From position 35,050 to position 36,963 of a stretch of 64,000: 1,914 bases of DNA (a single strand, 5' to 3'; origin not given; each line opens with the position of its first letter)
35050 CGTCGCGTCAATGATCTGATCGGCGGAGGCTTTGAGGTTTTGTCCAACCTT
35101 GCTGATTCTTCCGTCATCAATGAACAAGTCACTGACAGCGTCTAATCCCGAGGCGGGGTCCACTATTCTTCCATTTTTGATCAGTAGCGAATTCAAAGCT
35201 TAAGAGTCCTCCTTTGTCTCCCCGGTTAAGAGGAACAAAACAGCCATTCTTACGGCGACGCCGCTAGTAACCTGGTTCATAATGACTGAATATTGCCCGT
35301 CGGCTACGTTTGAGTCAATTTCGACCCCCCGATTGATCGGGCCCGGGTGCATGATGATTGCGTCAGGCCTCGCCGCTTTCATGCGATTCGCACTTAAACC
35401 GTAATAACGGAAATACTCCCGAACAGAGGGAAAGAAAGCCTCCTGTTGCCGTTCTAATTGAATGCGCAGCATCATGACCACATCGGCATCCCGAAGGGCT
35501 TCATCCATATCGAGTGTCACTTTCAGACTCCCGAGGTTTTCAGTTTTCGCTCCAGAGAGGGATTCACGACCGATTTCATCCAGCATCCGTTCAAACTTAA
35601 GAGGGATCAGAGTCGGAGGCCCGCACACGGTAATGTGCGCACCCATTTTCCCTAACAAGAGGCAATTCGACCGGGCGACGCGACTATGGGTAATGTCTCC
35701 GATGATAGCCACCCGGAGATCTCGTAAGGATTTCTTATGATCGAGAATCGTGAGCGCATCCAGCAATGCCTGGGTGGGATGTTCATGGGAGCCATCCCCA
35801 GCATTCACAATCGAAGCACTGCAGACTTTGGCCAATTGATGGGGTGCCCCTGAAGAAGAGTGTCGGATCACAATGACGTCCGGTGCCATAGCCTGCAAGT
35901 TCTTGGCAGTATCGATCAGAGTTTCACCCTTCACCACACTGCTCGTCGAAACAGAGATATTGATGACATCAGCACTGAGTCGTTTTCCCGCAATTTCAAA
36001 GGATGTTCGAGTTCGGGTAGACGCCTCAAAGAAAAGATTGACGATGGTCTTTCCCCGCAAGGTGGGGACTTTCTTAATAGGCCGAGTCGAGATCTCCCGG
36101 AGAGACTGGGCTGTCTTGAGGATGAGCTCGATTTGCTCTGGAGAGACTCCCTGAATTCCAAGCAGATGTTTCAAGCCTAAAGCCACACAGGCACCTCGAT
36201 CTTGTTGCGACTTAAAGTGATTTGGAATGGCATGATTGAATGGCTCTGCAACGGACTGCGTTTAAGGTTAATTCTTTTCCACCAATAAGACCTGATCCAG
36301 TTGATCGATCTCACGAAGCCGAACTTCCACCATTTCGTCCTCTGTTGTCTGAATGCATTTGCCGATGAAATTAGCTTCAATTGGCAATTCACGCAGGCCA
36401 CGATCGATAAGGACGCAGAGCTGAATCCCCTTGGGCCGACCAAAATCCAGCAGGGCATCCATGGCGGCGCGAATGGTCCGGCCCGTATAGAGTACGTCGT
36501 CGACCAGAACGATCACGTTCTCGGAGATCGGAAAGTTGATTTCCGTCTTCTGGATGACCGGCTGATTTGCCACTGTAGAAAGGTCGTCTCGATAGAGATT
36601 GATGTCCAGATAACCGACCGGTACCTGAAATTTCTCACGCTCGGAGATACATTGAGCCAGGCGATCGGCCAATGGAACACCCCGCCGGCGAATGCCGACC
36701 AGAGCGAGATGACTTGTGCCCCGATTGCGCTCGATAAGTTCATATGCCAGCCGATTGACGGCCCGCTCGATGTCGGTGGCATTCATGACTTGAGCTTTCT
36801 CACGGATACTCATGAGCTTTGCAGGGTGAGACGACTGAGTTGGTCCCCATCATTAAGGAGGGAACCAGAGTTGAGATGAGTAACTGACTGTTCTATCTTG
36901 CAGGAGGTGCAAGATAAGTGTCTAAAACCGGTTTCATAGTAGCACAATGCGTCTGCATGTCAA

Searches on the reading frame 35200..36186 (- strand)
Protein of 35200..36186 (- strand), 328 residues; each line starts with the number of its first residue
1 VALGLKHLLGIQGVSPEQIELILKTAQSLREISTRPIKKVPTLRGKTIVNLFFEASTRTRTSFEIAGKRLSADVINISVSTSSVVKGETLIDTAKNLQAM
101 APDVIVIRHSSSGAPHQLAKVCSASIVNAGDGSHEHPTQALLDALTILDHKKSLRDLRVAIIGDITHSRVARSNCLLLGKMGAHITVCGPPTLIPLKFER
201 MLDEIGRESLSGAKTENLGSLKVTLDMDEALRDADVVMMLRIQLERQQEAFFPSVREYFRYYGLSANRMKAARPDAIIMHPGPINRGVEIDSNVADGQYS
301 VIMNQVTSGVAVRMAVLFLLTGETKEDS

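Call 39: find_homologous_proteins(query=window:35200-36186:-, max_evalue=1e-80)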
Query window:35200-36186:- (328 aa): 7991 proteins with E <= 1e-80 among 8000 candidates; the best 120 are listed.
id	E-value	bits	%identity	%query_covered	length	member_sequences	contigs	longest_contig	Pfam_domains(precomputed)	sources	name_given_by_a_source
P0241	2.8e-207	705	100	100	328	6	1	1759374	PF00185.31,PF02729.27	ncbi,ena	-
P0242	1.4e-204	696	98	100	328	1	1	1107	PF00185.31,PF02729.27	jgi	jgi:aspartate carbamoyltransferase catalytic subunit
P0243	2.6e-201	685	98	100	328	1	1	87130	PF00185.31,PF02729.27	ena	-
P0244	2.3e-200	682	96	100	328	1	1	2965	PF00185.31,PF02729.27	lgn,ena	-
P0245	1.2e-199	680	96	100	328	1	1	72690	PF00185.31,PF02729.27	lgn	-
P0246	6.8e-199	677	96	100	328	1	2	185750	PF00185.31,PF02729.27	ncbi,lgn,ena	-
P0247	5.0e-198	675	95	100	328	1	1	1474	PF00185.31,PF02729.27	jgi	jgi:aspartate carbamoyltransferase catalytic subunit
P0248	1.5e-195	666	94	99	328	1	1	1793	PF00185.31,PF02729.27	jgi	-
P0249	3.0e-195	665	93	100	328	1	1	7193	PF00185.31,PF02729.27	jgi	jgi:aspartate carbamoyltransferase catalytic subunit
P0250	3.5e-195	665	95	100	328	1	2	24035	PF00185.31,PF02729.27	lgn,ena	-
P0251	4.3e-192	655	93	100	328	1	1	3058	PF00185.31,PF02729.27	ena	-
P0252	2.1e-189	646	91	100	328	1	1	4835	PF00185.31,PF02729.27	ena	-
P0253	6.6e-189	645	92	99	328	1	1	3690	PF00185.31,PF02729.27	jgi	jgi:aspartate carbamoyltransferase catalytic subunit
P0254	1.8e-183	627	89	99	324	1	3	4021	PF00185.31,PF02729.27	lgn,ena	-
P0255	5.6e-178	609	85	99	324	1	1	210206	PF00185.31,PF02729.27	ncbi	ncbi:MAG: aspartate carbamoyltransferase catalytic subunit [Terriglobia bacterium]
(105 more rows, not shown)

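Call 40: find_encoding_contigs(protein=P0246, flank=10000, max_places=4)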
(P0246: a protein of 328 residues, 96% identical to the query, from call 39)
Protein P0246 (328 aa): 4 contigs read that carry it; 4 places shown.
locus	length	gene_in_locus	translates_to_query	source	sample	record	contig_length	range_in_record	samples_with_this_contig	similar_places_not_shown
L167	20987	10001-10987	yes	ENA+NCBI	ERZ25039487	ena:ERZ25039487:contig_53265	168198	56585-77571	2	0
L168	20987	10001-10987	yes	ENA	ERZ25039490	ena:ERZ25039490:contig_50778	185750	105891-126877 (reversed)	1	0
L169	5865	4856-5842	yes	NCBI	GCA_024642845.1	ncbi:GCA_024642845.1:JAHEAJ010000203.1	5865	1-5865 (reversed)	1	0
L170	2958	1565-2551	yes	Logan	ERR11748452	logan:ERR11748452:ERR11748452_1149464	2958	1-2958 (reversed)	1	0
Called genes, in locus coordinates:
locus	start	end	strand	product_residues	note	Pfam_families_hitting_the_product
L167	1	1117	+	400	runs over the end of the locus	PF00004:AAA, PF05496:RuvB_N, PF07728:AAA_5 (faint), PF13173:AAA_14 (weak), PF16193:AAA_assoc_2, PF12002:MgsA_C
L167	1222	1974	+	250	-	PF01135:PCMT, PF01209:Ubie_methyltran, PF13489:Methyltransf_23, PF05175:MTS (faint), PF13847:Methyltransf_31, PF08241:Methyltransf_11, PF08242:Methyltransf_12, PF13649:Methyltransf_25, +1 more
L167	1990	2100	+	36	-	-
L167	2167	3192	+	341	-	PF13623:SurA_N_2 (weak), PF13624:SurA_N_3, PF09312:SurA_N, PF13145:Rotamase_2, PF13616:Rotamase_3, PF00639:Rotamase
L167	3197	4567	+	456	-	PF00919:UPF0004, PF04055:Radical_SAM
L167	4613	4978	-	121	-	PF01648:ACPS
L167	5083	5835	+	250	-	PF02578:Cu-oxidase_4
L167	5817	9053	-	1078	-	PF03710:GlnE, PF08335:GlnD_UR_UTase, PF03710:GlnE, PF08335:GlnD_UR_UTase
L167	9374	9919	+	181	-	PF00156:Pribosyltran, PF14681:UPRTase (weak)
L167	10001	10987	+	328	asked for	PF02729:OTCace_N, PF00185:OTCace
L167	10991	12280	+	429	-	PF01979:Amidohydro_1, PF07969:Amidohydro_3 (faint), PF12890:DHOase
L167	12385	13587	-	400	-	PF02812:ELFV_dehydrog_N, PF00208:ELFV_dehydrog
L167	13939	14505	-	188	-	PF00515:TPR_1 (faint), PF12895:ANAPC3 (faint), PF13181:TPR_8 (faint), PF13428:TPR_14 (faint), PF13424:TPR_12 (weak), PF07719:TPR_2 (weak), PF14559:TPR_19, PF13414:TPR_11 (weak), +3 more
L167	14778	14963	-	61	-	-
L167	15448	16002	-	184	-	PF00578:AhpC-TSA, PF08534:Redoxin, PF13905:Thioredoxin_8 (weak)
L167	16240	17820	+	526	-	PF01408:GFO_IDH_MocA, PF02894:GFO_IDH_MocA_C, PF22725:GFO_IDH_MocA_C3, PF25084:LbH_EIF2B, PF00132:Hexapep, PF25087:GMPPB_C (weak), PF14602:Hexapep_2 (faint), PF00132:Hexapep (weak)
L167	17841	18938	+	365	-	PF02350:Epimerase_2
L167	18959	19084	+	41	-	-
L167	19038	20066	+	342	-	PF01041:DegT_DnrJ_EryC1, PF01212:Beta_elim_lyase (weak)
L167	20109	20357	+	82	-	PF01370:Epimerase, PF16363:GDP_Man_Dehyd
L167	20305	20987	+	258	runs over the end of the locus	PF01073:3Beta_HSD (weak), PF01370:Epimerase, PF07993:NAD_binding_4 (weak), PF16363:GDP_Man_Dehyd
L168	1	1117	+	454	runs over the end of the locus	PF05496:RuvB_N, PF00158:Sigma54_activat (faint), PF13173:AAA_14 (weak), PF13191:AAA_16 (faint), PF00004:AAA, PF07728:AAA_5 (weak), PF16193:AAA_assoc_2, PF12002:MgsA_C, +1 more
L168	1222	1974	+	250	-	PF01135:PCMT, PF01209:Ubie_methyltran, PF13489:Methyltransf_23, PF13847:Methyltransf_31, PF08241:Methyltransf_11, PF08242:Methyltransf_12, PF13649:Methyltransf_25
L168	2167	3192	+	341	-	PF13623:SurA_N_2 (faint), PF13624:SurA_N_3, PF09312:SurA_N, PF13145:Rotamase_2, PF13616:Rotamase_3, PF00639:Rotamase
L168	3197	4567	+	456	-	PF00919:UPF0004, PF04055:Radical_SAM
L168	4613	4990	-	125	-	PF01648:ACPS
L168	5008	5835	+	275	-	PF02578:Cu-oxidase_4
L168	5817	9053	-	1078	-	PF03710:GlnE, PF08335:GlnD_UR_UTase, PF03710:GlnE, PF08335:GlnD_UR_UTase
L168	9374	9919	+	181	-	PF00156:Pribosyltran, PF14681:UPRTase (weak)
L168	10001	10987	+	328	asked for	PF02729:OTCace_N, PF00185:OTCace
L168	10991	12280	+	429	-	PF01979:Amidohydro_1, PF07969:Amidohydro_3 (faint), PF12890:DHOase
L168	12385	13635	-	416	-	PF02812:ELFV_dehydrog_N, PF00208:ELFV_dehydrog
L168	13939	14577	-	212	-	PF00515:TPR_1 (faint), PF12895:ANAPC3 (faint), PF13181:TPR_8 (faint), PF13414:TPR_11 (faint), PF13428:TPR_14 (faint), PF07719:TPR_2 (weak), PF13424:TPR_12 (weak), PF14559:TPR_19, +2 more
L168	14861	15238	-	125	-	-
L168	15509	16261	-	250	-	PF00872:Transposase_mut, PF10551:MULE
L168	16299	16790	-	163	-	PF00872:Transposase_mut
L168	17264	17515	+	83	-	-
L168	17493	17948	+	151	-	-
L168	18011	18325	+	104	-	PF00202:Aminotran_3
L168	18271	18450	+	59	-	-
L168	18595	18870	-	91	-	-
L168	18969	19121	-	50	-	PF19451:DUF5989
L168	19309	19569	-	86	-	-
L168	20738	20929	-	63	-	-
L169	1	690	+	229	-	?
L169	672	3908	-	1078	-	PF03710:GlnE, PF08335:GlnD_UR_UTase, PF03710:GlnE, PF08335:GlnD_UR_UTase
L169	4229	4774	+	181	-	PF00156:Pribosyltran, PF14681:UPRTase (weak)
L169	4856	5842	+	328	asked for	PF02729:OTCace_N, PF00185:OTCace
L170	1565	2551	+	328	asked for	PF02729:OTCace_N, PF00185:OTCace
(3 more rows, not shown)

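Call 41: find_encoding_contigs(protein=P0245, flank=10000, max_places=4)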
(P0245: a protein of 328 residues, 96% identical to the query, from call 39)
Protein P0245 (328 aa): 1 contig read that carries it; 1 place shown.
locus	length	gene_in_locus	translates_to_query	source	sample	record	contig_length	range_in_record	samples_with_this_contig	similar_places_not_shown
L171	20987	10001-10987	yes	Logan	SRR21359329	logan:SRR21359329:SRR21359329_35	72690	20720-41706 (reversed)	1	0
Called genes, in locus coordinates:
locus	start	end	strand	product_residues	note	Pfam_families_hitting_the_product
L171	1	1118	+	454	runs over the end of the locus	PF05496:RuvB_N, PF00158:Sigma54_activat (faint), PF13173:AAA_14 (weak), PF13191:AAA_16 (faint), PF00004:AAA, PF07728:AAA_5 (weak), PF16193:AAA_assoc_2, PF12002:MgsA_C, +1 more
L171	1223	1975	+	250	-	PF01135:PCMT, PF01209:Ubie_methyltran, PF13489:Methyltransf_23, PF01728:FtsJ (weak), PF13847:Methyltransf_31, PF08241:Methyltransf_11, PF08242:Methyltransf_12, PF13649:Methyltransf_25, +2 more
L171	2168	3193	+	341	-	PF13623:SurA_N_2 (weak), PF13624:SurA_N_3, PF09312:SurA_N, PF13145:Rotamase_2, PF13616:Rotamase_3, PF00639:Rotamase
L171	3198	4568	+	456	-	PF00919:UPF0004, PF04055:Radical_SAM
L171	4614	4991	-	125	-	PF01648:ACPS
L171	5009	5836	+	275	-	PF02578:Cu-oxidase_4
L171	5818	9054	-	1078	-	PF03710:GlnE, PF08335:GlnD_UR_UTase, PF03710:GlnE, PF08335:GlnD_UR_UTase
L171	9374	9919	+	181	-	PF00156:Pribosyltran, PF14681:UPRTase (weak)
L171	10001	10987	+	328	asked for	PF02729:OTCace_N, PF00185:OTCace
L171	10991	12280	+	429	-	PF01979:Amidohydro_1, PF07969:Amidohydro_3 (faint), PF12890:DHOase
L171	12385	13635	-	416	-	PF02812:ELFV_dehydrog_N, PF00208:ELFV_dehydrog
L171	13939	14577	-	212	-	PF23914:TPR_CcmH_CycH (faint), PF00515:TPR_1 (faint), PF13181:TPR_8 (faint), PF13414:TPR_11 (faint), PF13428:TPR_14 (faint), PF13424:TPR_12 (weak), PF07719:TPR_2 (weak), PF14559:TPR_19, +2 more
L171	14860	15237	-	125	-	-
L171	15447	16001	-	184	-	PF00578:AhpC-TSA, PF08534:Redoxin, PF13905:Thioredoxin_8 (weak)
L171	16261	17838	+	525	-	PF01408:GFO_IDH_MocA, PF02894:GFO_IDH_MocA_C, PF22725:GFO_IDH_MocA_C3, PF25084:LbH_EIF2B, PF00132:Hexapep, PF25087:GMPPB_C (weak), PF14602:Hexapep_2 (faint), PF00132:Hexapep (weak)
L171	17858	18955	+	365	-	PF02350:Epimerase_2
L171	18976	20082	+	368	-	PF01041:DegT_DnrJ_EryC1, PF01212:Beta_elim_lyase (weak)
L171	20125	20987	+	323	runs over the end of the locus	PF01073:3Beta_HSD, PF01370:Epimerase, PF02719:Polysacc_synt_2, PF04321:RmlD_sub_bind, PF13460:NAD_binding_10 (faint), PF16363:GDP_Man_Dehyd, PF07993:NAD_binding_4 (weak)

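Call 46: find_encoding_contigs(protein=P0243, flank=10000, max_places=3)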
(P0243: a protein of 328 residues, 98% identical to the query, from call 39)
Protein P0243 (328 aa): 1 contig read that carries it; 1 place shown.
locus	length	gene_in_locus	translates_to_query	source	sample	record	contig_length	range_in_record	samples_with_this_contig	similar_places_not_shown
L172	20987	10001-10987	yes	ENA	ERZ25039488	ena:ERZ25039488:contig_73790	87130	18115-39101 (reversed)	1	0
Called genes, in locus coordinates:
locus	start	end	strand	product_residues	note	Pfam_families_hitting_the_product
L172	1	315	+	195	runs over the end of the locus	PF13401:AAA_22 (faint), PF05496:RuvB_N, PF01078:Mg_chelatase (faint), PF00158:Sigma54_activat (faint), PF13191:AAA_16 (faint), PF13173:AAA_14 (weak), PF00004:AAA, PF07728:AAA_5 (weak)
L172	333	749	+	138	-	PF16193:AAA_assoc_2, PF12002:MgsA_C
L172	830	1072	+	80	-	PF12002:MgsA_C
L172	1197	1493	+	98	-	PF01209:Ubie_methyltran (weak)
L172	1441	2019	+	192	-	PF01209:Ubie_methyltran, PF08241:Methyltransf_11, PF13649:Methyltransf_25, PF13847:Methyltransf_31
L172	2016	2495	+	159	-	PF13624:SurA_N_3, PF13623:SurA_N_2 (weak), PF09312:SurA_N (weak)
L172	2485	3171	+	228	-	PF13145:Rotamase_2, PF13616:Rotamase_3, PF00639:Rotamase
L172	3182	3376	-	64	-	-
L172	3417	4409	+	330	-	PF04055:Radical_SAM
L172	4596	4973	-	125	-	PF01648:ACPS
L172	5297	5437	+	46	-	-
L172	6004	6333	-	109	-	PF08335:GlnD_UR_UTase (weak)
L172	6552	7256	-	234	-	PF03710:GlnE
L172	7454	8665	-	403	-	PF03710:GlnE, PF08335:GlnD_UR_UTase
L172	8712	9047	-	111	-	-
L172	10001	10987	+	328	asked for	PF02729:OTCace_N, PF00185:OTCace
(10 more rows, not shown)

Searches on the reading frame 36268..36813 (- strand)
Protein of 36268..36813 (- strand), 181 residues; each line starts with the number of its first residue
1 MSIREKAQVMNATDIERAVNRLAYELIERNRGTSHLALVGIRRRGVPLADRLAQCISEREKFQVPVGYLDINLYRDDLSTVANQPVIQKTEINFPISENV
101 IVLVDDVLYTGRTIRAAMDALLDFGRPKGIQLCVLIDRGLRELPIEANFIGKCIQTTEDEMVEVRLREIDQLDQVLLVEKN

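Call 50: find_encoding_contigs(protein=window:36268-36813:-, flank=10000, max_places=10)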
Protein window:36268-36813:- (181 aa): no gene with exactly this product is on record in the collection.
